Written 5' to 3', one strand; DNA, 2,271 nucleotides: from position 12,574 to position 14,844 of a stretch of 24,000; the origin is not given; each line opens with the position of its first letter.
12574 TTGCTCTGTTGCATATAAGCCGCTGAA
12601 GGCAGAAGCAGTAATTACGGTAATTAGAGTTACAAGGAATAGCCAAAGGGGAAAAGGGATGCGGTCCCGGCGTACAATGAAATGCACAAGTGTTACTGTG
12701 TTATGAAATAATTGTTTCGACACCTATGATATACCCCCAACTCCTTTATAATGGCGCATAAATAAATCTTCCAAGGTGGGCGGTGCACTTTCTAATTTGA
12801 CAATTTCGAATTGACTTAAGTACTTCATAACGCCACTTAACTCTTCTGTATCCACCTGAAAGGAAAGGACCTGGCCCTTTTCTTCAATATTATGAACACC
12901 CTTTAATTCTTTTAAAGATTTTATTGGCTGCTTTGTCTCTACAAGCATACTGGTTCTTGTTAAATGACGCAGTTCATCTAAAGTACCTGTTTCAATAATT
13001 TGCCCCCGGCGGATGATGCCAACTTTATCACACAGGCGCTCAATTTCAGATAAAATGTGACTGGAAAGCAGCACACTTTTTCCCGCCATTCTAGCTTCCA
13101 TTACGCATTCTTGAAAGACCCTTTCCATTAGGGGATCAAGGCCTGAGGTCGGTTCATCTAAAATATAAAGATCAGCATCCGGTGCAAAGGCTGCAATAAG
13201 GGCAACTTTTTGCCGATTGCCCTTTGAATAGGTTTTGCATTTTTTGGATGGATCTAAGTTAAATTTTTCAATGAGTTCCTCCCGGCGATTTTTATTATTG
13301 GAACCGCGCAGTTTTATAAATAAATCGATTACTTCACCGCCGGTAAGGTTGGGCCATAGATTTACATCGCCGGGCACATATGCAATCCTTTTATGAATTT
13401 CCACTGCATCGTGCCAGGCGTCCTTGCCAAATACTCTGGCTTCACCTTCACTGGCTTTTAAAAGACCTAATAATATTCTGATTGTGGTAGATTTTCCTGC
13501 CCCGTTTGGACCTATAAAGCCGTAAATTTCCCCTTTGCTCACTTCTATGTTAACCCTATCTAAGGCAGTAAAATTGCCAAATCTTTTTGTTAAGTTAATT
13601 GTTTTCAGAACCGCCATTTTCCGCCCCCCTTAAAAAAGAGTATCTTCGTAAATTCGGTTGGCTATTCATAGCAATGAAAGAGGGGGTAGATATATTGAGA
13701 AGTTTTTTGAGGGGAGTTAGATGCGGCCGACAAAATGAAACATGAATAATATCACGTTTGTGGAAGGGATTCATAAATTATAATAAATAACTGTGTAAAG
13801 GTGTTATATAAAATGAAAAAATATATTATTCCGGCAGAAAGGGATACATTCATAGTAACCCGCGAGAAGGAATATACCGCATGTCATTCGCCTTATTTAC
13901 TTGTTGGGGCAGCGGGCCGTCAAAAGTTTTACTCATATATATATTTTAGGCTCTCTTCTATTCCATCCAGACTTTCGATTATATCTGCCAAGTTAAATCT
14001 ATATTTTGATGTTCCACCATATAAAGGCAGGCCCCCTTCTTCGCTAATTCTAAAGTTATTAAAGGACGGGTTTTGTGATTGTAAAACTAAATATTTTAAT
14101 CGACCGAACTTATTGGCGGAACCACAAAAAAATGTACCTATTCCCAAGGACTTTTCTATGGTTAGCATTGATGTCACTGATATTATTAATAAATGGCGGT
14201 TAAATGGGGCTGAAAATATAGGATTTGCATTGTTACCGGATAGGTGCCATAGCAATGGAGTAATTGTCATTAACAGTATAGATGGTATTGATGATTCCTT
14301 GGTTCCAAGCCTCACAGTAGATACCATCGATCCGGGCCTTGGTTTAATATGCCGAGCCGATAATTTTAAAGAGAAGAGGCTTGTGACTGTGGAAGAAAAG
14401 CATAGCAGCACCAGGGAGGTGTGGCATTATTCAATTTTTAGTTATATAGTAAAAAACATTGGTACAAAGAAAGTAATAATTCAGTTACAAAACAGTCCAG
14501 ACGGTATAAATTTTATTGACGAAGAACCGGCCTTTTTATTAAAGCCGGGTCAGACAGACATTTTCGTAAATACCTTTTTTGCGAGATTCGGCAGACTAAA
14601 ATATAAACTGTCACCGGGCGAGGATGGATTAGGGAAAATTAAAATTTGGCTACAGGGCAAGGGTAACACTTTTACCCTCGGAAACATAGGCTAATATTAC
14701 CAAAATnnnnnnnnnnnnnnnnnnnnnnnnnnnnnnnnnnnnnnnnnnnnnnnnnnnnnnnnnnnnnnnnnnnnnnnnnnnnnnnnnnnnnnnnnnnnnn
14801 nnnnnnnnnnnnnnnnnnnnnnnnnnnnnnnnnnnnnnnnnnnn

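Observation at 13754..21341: Candidate direct protein-glycosylation module, possibly for the spore surface: two paralogous structural proteins followed by four GT2-TPR modules and a GT-methyltransferase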

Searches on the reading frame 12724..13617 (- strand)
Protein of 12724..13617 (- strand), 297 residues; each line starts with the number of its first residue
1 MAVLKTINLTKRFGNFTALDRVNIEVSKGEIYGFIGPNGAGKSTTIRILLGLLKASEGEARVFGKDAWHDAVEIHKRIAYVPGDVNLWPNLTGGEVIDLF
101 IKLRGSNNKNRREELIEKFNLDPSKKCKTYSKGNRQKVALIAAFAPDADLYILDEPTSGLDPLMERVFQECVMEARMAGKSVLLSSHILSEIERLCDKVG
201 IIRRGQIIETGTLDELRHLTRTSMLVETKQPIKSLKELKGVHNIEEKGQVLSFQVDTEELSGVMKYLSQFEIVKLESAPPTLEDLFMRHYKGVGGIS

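Call 58: search_protein_families(library=pfam, proteins=[window:12724-13617:-], max_evalue=0.0001)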
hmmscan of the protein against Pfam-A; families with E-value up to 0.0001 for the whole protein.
window:12724-13617:- (297 aa): 5 families
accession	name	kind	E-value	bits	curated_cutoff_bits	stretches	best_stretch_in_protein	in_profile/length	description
PF00005.33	ABC_tran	-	1.1e-28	101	25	1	19-158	1-137/137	ABC transporter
PF13304.12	AAA_21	-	1e-12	49.2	27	1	130-190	238-301/304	AAA domain, putative AbiEii toxin, Type IV TA system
PF13732.12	DrrA1-3_C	-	1.1e-10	42.6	27.4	1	211-289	1-80/81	ATP-binding protein DrrA1-3-like, C-terminal domain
PF13476.12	AAA_23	-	5.7e-06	27.5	27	1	15-138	6-112/201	AAA domain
PF13175.12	AAA_15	-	1.1e-05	25.7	32.1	1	15-217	10-92/374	AAA ATPase domain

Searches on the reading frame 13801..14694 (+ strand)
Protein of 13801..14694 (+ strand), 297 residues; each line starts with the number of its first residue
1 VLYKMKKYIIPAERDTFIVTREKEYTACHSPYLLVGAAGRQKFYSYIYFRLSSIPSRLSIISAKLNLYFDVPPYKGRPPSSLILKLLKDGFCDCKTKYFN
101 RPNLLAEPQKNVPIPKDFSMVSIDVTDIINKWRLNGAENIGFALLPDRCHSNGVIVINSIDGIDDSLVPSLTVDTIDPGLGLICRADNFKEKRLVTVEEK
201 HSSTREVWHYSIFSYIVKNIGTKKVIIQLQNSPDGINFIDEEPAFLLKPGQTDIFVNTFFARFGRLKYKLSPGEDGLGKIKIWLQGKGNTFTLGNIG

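Call 4: search_protein_families(library=pfam, proteins=[window:13801-14694:+], max_evalue=0.01)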
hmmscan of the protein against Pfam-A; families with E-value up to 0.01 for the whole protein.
window:13801-14694:+ (297 aa): 3 families
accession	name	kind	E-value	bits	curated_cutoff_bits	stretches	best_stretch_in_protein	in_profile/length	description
PF19912.4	DUF6385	-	1.1e-16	61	26.8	1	208-287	3-81/82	Domain of unknown function (DUF6385)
PF24517.2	CBM96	-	4.8e-07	30.2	26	1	11-151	6-144/164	Carbohydrate-binding module family 96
PF06848.17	Disaggr_repeat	-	0.006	16.7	33.9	0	26-78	12-63/179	Disaggregatase related repeat domain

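Call 5: search_protein_families(library=ncbifam, proteins=[window:13801-14694:+], max_evalue=0.01)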
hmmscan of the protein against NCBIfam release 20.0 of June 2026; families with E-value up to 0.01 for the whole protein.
window:13801-14694:+ (297 aa): 1 family
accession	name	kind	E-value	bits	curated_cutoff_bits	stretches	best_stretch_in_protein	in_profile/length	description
NF033679.1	DNRLRE_dom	domain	3.5e-16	59.7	34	1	16-173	3-163/164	DNRLRE domain-containing protein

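Call 17: find_homologous_proteins(query=window:13813-14691:+)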
Query window:13813-14691:+ (293 aa): 4 proteins with E <= 0.001 among 733 candidates.
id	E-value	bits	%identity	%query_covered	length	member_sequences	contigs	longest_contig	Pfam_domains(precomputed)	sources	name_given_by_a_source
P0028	4.2e-197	671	100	100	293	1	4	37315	PF24517.3,PF19912.5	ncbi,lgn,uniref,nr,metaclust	ncbi:DUF6385 domain-containing protein [Desulfofalx alkaliphila]|uniref:DUF6385 domain-containing pr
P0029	3.3e-119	416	65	100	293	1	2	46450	PF24517.3,PF06848.18,PF19912.5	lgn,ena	-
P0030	5.7e-73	264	46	97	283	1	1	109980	PF24517.3,PF19912.5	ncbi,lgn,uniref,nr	ncbi:hypothetical protein JOC37_000658 [Desulfohalotomaculum tongense]|uniref:DNRLRE domain-containi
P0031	8.1e-66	240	40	98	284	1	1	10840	PF24517.3,PF19912.5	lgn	-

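Call 37: search_solved_structures(query=window:13813-14691:+, max_evalue=1)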
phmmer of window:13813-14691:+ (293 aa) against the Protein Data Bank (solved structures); distinct sequences matched with E-value up to 1: 4.
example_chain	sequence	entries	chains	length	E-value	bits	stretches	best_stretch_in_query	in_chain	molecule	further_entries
3f84_A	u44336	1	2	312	0.14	14.7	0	146-233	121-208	CFA/I fimbrial subunit B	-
9tiv_A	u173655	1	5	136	0.28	13.7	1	160-250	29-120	Large-conductance mechanosensitive channel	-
9tiu_A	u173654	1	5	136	0.31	13.5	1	161-250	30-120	Large-conductance mechanosensitive channel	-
28oa_A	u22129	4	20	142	0.35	13.4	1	161-250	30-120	Large-conductance mechanosensitive channel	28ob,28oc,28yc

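Call 54: predict_structure(alignment_id=A4)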
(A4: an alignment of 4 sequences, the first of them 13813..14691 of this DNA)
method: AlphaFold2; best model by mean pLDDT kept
length: 293 residues; sequences in the alignment: 4
mean_pLDDT: 72.8   pTM: 0.54
mean pLDDT of the five models: 72.8, 59.8, 56.9, 56.3, 46.4
residues with pLDDT >= 90: 28; 70-90: 152; 50-70: 86; < 50: 27
segments of 3 or more residues with pLDDT < 50: 174-184, 204-206, 284-293
pLDDT, mean of each block of 10 residues (from residue 1): 72 64 68 81 72 77 86 85 68 66 82 82 80 71 77 69 80 46 62 80 55 89 79 66 89 64 89 84 42 25
secondary structure, 60 per line:
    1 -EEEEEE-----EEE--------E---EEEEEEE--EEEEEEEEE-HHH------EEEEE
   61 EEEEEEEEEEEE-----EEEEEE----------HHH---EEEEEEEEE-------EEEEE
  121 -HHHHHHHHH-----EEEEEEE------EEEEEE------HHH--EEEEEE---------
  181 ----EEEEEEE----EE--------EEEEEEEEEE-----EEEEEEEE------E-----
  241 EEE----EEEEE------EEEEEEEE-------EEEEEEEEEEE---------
elements in order: E2-7 E13-15 E28-34 E37-45 E56-72 E78-83 E100-108 E116-120 H122-130 E136-142 E149-154 E166-171 E185-191 E206-215 E221-228 E241-243 E248-252 E259-266 E274-284

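Call 57: fold_search(model_id=the predicted structure, library=pdb)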
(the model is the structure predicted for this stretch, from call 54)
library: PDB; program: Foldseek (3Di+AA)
matches with E <= 10: 1748; with E <= 0.001: 44
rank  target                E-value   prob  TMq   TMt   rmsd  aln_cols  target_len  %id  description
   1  8wab_A                2.4e-07  1.00  0.46  0.72   3.8       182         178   16  Crystal structure of a chondroitin sulfate-binding carbohydrate binding module of a chondroitinase (released 2024-01-17)
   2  8wab_B                1.1e-06  1.00  0.46  0.72   3.7       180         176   16  Crystal structure of a chondroitin sulfate-binding carbohydrate binding module of a chondroitinase (released 2024-01-17)
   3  7kwb_B                3.1e-06  0.99  0.20  0.16  17.7       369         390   10  Surface glycan-binding protein B from Bacteroides thetaiotaomicron (released 2021-02-17)
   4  7kwb_A                2.1e-05  0.97  0.21  0.16  17.9       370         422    9  Surface glycan-binding protein B from Bacteroides thetaiotaomicron (released 2021-02-17)
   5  7vbo                  2.2e-05  1.00  0.46  0.71   3.7       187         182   16  Alginate binding domain CBM (released 2022-09-07)
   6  9lwg_A                5.1e-05  0.99  0.25  0.14  21.6       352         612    8  Zebrafish ovum lysosomal peptide:N-glycanase (released 2025-12-24)
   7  2dck                  5.4e-05  0.97  0.21  0.20  16.7       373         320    7  A tetragonal-lattice structure of alkaliphilic XynJ from Bacillus sp. 41M-1 (released 2007-03-20)
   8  4h3w_A                7.1e-05  0.97  0.22  0.21  21.0       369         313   10  Crystal structure of a putative secreted protein (BDI_1231) from Parabacteroides distasonis ATCC 8503 at 2.00 A resolu (released 2012-11-14)
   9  2qqi                  8.7e-05  0.98  0.23  0.22  18.0       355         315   11  Crystal Structure of the b1b2 Domains from Human Neuropilin-1 (released 2007-11-20)
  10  9eou_A                9.2e-05  0.99  0.23  0.22  17.1       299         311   10  Crystal Structure of the b1b2 domains from Human Neuropilin-1 in complex with a peptide. (released 2024-06-26)
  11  3ks7_B                1.1e-04  0.99  0.28  0.22  25.4       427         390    9  Crystal structure of Putative Peptide:N-glycosidase F (PNGase F) (YP_210507.1) from Bacteroides fragilis NCTC 9343 at  (released 2009-12-15)
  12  6tfk_A                1.3e-04  0.95  0.21  0.11  16.2       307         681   11  Vip3Aa toxin structure (released 2020-08-12)
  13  8woq_A                1.4e-04  1.00  0.26  0.12  22.5       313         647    6  Cryo-EM structure of human SIDT1 protein with C1 symmetry at neutral pH (released 2024-03-20)
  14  7poi_C                1.6e-04  1.00  0.32  0.60   5.4       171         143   15  Prodomain bound BMP10 crystal form 1 (released 2022-05-11)
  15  8kcw_A                1.6e-04  0.99  0.25  0.13  23.2       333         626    5  Cryo-EM structure of human SIDT1 bound to cholesterol (released 2024-06-12)
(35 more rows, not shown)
